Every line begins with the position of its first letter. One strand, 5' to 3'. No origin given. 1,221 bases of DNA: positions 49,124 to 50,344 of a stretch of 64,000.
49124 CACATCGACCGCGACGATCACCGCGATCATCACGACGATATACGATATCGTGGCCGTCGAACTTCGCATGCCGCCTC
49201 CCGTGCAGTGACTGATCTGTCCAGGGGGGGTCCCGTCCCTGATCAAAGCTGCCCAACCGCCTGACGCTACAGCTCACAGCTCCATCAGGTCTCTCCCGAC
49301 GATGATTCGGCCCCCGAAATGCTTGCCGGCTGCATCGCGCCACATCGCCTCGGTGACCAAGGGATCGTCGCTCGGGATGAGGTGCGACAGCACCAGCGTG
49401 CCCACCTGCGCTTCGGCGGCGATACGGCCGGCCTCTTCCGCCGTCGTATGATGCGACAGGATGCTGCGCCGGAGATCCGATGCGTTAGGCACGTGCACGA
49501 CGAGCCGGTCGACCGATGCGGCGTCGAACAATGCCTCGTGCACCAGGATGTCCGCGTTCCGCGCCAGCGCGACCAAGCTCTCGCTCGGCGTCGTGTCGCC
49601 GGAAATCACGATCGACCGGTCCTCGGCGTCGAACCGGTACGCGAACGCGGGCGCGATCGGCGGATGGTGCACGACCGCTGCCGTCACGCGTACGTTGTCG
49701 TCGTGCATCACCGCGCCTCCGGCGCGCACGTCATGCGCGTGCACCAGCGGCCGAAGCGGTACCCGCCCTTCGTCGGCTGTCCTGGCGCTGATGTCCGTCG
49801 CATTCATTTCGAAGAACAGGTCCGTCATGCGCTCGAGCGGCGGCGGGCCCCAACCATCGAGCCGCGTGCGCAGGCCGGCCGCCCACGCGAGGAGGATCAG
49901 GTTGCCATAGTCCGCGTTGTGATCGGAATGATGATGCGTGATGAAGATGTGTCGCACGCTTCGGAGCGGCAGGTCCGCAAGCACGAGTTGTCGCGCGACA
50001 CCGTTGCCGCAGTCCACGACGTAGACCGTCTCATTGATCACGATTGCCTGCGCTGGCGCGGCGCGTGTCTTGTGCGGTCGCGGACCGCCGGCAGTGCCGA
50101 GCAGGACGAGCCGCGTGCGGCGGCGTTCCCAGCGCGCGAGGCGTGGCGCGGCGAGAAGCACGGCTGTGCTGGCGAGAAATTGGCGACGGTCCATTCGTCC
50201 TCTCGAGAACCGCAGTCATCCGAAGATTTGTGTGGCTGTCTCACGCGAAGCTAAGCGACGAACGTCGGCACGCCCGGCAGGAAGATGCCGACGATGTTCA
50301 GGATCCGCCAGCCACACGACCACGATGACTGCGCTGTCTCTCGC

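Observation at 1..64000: Hyper-abundant, orientation-neutral DNA word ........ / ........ (87 core copies in 64 kb)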

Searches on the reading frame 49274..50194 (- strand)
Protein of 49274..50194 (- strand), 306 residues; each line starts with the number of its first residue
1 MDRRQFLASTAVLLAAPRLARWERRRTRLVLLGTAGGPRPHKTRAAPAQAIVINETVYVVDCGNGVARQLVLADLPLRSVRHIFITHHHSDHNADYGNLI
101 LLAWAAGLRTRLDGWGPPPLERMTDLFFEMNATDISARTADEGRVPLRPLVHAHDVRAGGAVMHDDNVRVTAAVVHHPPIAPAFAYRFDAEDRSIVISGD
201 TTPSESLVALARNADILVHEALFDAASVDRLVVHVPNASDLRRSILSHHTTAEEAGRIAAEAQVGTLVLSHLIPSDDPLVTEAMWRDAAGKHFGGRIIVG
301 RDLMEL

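Call 7: search_protein_families(library=pfam, proteins=[window:49274-50194:-])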
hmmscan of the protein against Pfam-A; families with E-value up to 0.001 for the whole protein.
window:49274-50194:- (306 aa): 2 families
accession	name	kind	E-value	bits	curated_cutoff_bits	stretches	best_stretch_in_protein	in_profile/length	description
PF12706.13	Lactamase_B_2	-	4.5e-12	46.4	27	1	58-271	3-199/200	Beta-lactamase superfamily domain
PF00753.33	Lactamase_B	-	1.2e-11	45.4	22.7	1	51-271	11-196/196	Metallo-beta-lactamase superfamily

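Call 78: search_protein_families(library=padloc, proteins=[window:49274-50194:-], max_evalue=0.00001)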
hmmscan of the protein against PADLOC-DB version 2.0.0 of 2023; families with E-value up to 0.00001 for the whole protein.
window:49274-50194:- (306 aa): 0 families
